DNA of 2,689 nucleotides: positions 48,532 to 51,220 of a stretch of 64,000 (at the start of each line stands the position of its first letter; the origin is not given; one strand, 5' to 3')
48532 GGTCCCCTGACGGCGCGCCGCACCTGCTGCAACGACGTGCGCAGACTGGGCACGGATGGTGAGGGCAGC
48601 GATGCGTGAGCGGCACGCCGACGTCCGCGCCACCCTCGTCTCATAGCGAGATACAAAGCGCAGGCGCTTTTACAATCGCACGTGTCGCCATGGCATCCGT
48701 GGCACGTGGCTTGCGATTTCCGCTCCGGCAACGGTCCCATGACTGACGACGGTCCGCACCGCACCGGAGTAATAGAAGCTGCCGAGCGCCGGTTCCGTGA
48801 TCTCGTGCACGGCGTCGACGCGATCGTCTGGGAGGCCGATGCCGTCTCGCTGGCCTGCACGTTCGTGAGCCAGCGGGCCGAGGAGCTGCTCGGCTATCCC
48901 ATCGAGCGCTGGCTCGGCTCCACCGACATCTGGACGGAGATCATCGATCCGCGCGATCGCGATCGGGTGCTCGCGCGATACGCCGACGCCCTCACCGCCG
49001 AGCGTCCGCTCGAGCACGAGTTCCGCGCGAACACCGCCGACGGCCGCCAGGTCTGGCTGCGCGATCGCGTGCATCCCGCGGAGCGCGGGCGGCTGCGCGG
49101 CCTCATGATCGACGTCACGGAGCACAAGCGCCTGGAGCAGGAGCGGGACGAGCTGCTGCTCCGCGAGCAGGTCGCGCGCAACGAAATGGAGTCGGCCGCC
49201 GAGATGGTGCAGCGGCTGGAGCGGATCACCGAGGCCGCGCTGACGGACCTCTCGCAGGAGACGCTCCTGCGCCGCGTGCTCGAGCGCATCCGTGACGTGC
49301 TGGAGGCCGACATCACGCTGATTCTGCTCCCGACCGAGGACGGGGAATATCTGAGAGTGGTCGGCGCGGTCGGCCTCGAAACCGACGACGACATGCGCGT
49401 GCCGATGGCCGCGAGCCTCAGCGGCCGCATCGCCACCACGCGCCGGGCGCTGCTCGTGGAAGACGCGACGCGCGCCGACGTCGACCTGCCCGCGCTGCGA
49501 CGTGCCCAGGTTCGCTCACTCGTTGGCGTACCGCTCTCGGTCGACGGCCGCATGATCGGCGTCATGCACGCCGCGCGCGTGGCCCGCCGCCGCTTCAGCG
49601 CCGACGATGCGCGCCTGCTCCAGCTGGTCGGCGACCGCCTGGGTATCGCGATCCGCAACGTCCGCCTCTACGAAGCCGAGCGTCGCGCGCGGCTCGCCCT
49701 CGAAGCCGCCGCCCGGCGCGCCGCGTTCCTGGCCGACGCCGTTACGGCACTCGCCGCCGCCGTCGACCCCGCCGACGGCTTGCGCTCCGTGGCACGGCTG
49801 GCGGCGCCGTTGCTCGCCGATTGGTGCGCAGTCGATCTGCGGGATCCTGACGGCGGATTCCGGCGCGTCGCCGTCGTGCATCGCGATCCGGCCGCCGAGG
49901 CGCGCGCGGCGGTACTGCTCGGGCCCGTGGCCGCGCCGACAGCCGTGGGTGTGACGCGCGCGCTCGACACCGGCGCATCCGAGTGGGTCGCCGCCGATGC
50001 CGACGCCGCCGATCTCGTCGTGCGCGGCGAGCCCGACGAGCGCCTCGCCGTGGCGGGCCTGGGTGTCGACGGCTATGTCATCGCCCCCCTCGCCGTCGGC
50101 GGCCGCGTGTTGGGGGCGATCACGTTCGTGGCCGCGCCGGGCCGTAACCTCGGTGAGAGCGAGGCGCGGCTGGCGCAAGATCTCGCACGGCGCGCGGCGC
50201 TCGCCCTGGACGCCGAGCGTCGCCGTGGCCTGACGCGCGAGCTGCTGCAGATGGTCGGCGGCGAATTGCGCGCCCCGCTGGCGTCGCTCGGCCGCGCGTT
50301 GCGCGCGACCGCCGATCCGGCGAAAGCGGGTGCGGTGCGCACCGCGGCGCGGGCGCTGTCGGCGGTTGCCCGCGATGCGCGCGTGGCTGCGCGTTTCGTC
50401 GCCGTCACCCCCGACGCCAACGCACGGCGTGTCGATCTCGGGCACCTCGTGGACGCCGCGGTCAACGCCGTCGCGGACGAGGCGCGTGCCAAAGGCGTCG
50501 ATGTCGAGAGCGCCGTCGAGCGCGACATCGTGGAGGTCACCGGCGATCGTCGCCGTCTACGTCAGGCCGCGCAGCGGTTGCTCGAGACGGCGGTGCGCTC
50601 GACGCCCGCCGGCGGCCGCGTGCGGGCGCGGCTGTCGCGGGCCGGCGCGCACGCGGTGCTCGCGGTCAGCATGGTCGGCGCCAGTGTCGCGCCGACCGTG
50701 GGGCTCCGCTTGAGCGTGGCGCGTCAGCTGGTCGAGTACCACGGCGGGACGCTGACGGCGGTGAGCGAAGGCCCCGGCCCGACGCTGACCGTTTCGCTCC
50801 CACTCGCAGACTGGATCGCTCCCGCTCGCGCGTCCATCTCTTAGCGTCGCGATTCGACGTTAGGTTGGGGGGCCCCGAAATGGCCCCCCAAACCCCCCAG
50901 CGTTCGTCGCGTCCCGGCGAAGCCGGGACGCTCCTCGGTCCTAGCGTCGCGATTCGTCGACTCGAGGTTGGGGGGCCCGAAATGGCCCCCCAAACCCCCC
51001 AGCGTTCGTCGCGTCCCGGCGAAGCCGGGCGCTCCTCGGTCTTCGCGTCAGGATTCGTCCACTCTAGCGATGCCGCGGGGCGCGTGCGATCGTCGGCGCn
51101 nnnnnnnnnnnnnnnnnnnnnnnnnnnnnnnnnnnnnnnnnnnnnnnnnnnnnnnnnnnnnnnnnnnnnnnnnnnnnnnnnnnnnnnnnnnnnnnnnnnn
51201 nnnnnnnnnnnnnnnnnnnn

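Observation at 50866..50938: Compensatory base changes between repeat-A copies suggest selection for secondary structure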

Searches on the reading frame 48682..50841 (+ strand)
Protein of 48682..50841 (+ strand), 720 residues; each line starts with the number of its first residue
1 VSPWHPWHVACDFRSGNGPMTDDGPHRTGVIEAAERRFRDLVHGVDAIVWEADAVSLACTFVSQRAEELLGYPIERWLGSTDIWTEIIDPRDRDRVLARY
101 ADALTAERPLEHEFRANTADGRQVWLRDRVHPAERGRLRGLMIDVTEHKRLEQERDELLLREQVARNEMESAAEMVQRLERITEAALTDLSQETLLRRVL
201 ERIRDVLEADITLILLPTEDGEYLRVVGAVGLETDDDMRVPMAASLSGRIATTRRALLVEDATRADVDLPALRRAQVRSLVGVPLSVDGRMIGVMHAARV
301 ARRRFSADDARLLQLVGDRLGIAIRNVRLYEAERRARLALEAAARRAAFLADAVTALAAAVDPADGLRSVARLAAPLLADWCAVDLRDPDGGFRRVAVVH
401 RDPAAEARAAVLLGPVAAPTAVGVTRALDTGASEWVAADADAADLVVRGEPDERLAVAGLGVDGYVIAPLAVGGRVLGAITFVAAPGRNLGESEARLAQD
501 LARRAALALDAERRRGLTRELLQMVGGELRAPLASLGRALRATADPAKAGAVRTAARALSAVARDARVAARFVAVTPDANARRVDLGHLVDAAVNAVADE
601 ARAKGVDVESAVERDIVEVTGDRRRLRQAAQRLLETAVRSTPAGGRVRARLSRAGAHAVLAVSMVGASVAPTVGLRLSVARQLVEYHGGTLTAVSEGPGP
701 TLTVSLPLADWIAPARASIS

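Call 84: search_protein_families(library=pfam, proteins=[window:48682-50841:+], max_evalue=0.00001)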
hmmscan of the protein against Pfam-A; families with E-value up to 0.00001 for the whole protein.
window:48682-50841:+ (720 aa): 6 families
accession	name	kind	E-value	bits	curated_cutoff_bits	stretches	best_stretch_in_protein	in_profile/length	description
PF01590.32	GAF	-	2.5e-25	90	22.4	2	193-324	3-133/133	GAF domain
PF13185.12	GAF_2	-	4.9e-25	88.8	28.6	2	190-324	2-135/136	GAF domain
PF13492.12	GAF_3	-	4.2e-16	60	27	1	192-326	2-129/129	GAF domain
PF08447.18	PAS_3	-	1.6e-13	51.2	25.6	1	61-135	3-79/89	PAS fold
PF02518.31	HATPase_c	-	3e-07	31.3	26.4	1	621-709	1-110/111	Histidine kinase-, DNA gyrase B-, and HSP90-like ATPase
PF00989.32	PAS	-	6.9e-06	26.5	22.6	0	37-132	2-95/113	PAS fold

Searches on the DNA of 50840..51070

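Call 51: search_rna_families(source=window, start=50840, end=51070, threshold=evalue, max_evalue=10)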
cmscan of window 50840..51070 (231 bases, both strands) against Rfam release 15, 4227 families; matches with E-value up to 10: 19.
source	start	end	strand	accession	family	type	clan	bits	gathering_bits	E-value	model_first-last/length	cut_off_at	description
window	50859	50929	-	RF02827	Scr6106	Gene; sRNA;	-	19.8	52.5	2.4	1-85/85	no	Streptomyces RNA 6106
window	50970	50998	+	RF01785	blv_FSE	Cis-reg; frameshift_element;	-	18.6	34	0.24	1-27/27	no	ribosomal frameshift site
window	50966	50996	-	RF03475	mir-2387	Gene; miRNA;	-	18.5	93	0.88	1-78/78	no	mir-2387 microRNA precursor family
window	50856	50896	-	RF00999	mir-924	Gene; miRNA;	-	18.1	70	0.22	5-47/51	no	mir-924 microRNA precursor family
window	50867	50896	+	RF01785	blv_FSE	Cis-reg; frameshift_element;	-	18.1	34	0.32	1-27/27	no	ribosomal frameshift site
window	50853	50941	+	RF02353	BjrC68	Gene; sRNA;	-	16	39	0.07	1-82/82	no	Bradyrhizobiaceae sRNA BjrC68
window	50963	50999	-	RF03968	mir-8934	Gene; miRNA;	-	16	100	6.1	1-88/88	no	mir-8934 microRNA precursor family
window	50858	51001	+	RF02354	BjrC80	Gene; sRNA;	-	14.4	80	0.94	1-162/162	no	Bradyrhizobiaceae sRNA BjrC80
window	50868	50888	+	RF02798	CssrA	Gene; sRNA;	-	14.2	93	0.98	91-111/111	no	Chromosome-encoded Shigella sRNA A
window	50903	50998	+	RF02809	RsmW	Gene; sRNA;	CL00106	14.2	52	2.5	1-124/124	no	RsmW RNA family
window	50860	50889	-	RF01785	blv_FSE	Cis-reg; frameshift_element;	-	13.9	34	4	1-27/27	no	ribosomal frameshift site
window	50951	51002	-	RF02556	snaR-A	Gene; sRNA;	-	12.8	98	5.2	1-115/115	no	snaR-A sRNA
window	50858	50934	+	RF01812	Pxr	Gene; sRNA;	-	12.7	80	5.7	1-109/109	no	Pxr regulatory sRNA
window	50864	50937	+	RF03078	chrB-a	Cis-reg;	-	12.7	43.9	6.6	1-80/80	no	chrB-a RNA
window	50965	50991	-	RF01785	blv_FSE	Cis-reg; frameshift_element;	-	12.6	34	8.9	1-27/27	no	ribosomal frameshift site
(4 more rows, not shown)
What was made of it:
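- On Any Rfam family: The best relaxed hits reach at most 20 bits against thresholds of 34-100 (call 51).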
